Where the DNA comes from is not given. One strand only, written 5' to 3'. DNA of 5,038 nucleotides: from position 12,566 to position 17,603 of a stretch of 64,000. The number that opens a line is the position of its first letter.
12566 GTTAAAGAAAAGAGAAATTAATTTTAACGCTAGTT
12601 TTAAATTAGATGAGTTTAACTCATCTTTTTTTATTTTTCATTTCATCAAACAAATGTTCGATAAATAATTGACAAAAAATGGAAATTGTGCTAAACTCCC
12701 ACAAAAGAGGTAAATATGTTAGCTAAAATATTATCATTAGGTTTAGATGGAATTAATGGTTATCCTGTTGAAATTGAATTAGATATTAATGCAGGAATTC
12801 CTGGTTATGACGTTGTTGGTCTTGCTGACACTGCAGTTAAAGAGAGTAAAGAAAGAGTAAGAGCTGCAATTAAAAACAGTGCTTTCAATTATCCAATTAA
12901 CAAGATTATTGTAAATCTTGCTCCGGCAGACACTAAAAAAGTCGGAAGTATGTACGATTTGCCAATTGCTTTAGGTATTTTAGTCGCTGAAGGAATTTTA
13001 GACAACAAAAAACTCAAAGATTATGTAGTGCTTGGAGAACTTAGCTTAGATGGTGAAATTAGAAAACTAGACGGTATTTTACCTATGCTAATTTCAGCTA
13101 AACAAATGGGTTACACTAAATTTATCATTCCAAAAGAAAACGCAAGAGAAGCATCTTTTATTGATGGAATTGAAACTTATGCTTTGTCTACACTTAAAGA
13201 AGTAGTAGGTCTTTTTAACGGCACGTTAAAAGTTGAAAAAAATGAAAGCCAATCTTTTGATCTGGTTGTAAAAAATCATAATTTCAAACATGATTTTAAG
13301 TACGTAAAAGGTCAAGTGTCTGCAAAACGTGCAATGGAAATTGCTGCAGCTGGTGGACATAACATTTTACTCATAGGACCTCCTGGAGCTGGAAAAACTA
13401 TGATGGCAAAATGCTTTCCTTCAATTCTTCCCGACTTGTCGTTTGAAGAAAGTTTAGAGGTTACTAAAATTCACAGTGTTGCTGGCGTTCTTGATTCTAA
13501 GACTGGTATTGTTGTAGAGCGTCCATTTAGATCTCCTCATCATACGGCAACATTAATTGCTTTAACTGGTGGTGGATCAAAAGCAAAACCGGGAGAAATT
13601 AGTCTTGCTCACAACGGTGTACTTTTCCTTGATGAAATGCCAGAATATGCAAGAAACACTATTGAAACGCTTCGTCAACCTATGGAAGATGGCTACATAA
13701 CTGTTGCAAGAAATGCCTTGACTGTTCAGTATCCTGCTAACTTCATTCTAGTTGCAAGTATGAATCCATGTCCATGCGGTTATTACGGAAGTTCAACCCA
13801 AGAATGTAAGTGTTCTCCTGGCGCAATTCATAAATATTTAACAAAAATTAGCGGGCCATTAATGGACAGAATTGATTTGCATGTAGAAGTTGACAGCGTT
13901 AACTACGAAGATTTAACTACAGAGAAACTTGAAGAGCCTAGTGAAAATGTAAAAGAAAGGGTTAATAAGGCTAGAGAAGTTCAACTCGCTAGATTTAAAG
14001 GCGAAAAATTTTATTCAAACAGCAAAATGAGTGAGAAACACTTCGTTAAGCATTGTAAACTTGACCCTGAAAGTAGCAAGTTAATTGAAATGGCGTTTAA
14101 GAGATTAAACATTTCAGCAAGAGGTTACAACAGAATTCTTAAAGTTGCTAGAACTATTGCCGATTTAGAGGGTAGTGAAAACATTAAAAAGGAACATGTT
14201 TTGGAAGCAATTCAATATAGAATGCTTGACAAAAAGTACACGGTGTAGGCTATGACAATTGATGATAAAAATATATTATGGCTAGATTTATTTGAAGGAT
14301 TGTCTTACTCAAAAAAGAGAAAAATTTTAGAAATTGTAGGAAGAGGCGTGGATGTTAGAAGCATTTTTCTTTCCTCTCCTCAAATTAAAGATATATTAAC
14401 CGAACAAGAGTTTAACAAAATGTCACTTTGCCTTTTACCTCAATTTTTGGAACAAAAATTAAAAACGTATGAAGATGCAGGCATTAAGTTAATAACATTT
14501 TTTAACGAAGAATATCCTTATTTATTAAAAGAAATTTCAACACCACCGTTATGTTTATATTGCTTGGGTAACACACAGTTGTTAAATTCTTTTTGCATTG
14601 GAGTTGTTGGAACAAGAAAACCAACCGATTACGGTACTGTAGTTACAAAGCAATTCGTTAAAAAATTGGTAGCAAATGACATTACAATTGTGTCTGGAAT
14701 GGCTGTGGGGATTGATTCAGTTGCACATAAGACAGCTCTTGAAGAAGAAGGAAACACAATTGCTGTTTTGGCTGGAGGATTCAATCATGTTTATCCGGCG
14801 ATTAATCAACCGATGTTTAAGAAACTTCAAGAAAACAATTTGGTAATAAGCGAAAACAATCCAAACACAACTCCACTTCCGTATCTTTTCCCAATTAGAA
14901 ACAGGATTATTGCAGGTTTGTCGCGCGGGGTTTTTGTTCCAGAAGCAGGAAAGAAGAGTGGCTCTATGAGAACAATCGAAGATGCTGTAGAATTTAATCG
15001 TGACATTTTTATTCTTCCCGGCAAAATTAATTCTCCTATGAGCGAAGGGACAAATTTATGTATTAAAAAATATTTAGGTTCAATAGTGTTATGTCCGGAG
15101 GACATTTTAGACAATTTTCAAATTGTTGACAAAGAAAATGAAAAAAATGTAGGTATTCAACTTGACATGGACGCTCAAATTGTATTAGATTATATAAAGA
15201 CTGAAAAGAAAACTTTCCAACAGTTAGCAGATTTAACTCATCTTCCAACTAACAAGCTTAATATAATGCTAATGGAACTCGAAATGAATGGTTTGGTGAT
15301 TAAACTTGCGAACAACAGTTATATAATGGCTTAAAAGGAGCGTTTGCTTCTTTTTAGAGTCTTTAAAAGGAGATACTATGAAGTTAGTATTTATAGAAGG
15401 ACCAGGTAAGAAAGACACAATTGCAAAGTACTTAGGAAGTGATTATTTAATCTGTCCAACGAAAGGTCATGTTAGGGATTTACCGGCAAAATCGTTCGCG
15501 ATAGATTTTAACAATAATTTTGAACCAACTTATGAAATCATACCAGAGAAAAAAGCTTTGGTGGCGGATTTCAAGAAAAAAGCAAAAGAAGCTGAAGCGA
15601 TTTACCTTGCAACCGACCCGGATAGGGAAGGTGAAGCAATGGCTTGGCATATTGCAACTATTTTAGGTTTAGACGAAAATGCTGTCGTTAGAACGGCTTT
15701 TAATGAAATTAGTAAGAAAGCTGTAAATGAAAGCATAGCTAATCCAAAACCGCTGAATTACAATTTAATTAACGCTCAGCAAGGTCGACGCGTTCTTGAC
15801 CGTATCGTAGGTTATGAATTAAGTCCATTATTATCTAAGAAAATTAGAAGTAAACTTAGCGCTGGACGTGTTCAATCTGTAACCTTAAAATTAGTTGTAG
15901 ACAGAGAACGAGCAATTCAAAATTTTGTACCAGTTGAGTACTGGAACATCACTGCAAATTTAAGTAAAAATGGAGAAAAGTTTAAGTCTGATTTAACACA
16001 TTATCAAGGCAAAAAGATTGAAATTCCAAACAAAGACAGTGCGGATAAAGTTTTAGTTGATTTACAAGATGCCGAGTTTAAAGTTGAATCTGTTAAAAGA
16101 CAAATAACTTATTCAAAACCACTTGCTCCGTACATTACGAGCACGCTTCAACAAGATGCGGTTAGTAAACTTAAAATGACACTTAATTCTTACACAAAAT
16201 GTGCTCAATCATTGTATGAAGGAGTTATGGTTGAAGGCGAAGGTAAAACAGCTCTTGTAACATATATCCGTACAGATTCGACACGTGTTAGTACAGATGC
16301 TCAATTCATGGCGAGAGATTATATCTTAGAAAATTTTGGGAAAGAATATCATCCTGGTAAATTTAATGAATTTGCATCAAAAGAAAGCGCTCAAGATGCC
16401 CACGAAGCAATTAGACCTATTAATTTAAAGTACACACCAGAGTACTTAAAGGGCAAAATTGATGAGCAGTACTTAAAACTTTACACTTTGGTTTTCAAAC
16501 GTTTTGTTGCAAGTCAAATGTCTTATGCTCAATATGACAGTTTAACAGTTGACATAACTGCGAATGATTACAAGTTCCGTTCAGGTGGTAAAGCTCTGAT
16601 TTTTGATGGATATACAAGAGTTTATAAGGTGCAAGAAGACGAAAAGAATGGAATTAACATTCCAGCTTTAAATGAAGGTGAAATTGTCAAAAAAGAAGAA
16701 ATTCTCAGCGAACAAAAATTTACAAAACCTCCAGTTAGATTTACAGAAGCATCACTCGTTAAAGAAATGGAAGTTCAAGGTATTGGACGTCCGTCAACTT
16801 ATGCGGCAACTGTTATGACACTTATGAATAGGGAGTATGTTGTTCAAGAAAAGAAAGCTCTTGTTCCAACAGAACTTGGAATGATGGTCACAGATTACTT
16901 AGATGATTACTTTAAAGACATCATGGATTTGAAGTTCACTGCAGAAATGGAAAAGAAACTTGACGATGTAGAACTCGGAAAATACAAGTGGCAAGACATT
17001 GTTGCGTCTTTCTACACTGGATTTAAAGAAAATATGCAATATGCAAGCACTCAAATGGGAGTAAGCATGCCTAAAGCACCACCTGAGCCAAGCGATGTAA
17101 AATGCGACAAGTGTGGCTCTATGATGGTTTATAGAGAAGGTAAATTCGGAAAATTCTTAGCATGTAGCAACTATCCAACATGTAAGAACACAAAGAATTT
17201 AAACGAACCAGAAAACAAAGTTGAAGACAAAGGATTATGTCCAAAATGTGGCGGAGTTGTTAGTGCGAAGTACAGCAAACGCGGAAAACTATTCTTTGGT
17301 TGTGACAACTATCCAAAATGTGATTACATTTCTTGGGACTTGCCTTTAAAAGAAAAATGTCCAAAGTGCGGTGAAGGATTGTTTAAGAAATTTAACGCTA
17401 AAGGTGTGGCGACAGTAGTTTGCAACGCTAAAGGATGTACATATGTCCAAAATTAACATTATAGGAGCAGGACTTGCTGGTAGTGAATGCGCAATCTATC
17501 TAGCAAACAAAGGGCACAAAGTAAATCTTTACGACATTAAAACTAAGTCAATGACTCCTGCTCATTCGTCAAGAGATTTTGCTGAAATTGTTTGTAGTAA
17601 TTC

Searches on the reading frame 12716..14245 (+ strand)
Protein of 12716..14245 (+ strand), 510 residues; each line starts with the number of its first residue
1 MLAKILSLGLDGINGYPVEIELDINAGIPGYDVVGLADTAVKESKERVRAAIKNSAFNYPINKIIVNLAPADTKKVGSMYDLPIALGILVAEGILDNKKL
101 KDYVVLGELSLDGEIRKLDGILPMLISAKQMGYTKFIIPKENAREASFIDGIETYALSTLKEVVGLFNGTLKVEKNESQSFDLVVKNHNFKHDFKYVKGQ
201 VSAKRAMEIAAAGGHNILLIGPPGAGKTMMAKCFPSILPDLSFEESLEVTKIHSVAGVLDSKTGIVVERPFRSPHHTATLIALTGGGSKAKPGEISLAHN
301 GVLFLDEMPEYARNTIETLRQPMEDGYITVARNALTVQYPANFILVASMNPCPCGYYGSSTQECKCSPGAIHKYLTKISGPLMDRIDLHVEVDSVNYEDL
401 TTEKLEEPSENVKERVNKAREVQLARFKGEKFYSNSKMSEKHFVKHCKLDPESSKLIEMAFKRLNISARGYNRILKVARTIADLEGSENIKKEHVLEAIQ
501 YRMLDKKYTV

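Call 55: search_protein_families(library=ncbifam, proteins=[window:12716-14245:+], max_evalue=1e-20)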
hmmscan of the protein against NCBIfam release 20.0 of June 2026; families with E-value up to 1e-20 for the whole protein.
window:12716-14245:+ (510 aa): 2 families
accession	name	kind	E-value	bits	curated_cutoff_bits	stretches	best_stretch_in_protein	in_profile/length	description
TIGR00368.1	TIGR00368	hypoth_equivalog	3.7e-193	642.7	362.4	1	11-502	7-499/499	YifB family Mg chelatase-like AAA ATPase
NF007365.0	PRK09862.1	equivalog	1.8e-132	442.5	530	1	12-506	13-496/506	YifB family Mg chelatase-like AAA ATPase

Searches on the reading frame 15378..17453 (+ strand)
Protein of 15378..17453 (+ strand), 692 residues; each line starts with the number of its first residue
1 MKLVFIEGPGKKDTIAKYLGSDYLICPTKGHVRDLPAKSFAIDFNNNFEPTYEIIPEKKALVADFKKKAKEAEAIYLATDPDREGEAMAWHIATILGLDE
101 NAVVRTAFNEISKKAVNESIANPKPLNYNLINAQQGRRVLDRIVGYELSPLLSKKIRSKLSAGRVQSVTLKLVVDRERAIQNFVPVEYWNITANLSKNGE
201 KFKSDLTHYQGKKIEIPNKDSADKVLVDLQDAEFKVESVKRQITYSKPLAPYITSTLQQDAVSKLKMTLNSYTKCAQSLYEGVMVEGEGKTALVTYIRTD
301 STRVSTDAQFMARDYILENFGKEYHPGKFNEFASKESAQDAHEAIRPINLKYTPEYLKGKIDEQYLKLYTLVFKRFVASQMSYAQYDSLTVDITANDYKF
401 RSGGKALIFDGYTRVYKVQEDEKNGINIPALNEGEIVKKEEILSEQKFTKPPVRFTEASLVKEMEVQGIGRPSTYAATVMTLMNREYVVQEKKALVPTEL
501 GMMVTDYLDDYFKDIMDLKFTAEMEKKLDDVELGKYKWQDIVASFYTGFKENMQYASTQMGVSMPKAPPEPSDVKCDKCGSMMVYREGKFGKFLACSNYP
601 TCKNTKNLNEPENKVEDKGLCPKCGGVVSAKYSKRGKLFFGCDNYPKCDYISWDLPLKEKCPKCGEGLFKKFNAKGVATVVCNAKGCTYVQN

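Call 55: search_protein_families(library=ncbifam, proteins=[window:15378-17453:+], max_evalue=1e-20)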
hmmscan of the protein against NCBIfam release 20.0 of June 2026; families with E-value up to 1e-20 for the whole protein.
window:15378-17453:+ (692 aa): 12 families
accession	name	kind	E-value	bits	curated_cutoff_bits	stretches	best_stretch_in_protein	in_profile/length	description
TIGR01051.1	topA_bact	equivalog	5.3e-220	732.6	456.4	1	3-608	1-631/632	type I DNA topoisomerase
NF004966.0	PRK06319.1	equivalog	1.3e-188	628.9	868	1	3-557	5-581/862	DNA topoisomerase I/SWI domain fusion protein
NF006451.0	PRK08780.1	equivalog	1.2e-165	553.2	1265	1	2-557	4-577/824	DNA topoisomerase I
TIGR01054.1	rgy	equivalog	5.1e-89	299.2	471.7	1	55-548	702-1168/1172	reverse gyrase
TIGR01057.1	topA_arch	equivalog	2.1e-84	283.9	458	1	26-602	43-618/618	DNA topoisomerase I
NF004438.0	PRK05776.1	equivalog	6.3e-75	252.7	793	1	19-623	47-659/677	DNA topoisomerase I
NF005829.0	PRK07726.1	subfamily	9.9e-73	245.9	597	1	56-614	77-649/669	DNA topoisomerase 3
NF005555.0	PRK07220.1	equivalog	1.7e-69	234.9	635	1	54-606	80-623/740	DNA topoisomerase I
TIGR01056.1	topB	subfamily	4.1e-67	227.2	515.75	1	65-610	88-648/706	DNA topoisomerase III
NF011532.0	PRK14973.1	equivalog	6.5e-58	196.3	930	1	56-606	81-621/936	DNA topoisomerase I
NF006032.0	PRK08173.1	equivalog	2e-36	125.1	1058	1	68-540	93-592/863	DNA topoisomerase III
NF011313.0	PRK14724.1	equivalog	3.1e-23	81.5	1088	1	161-544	201-616/988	DNA topoisomerase III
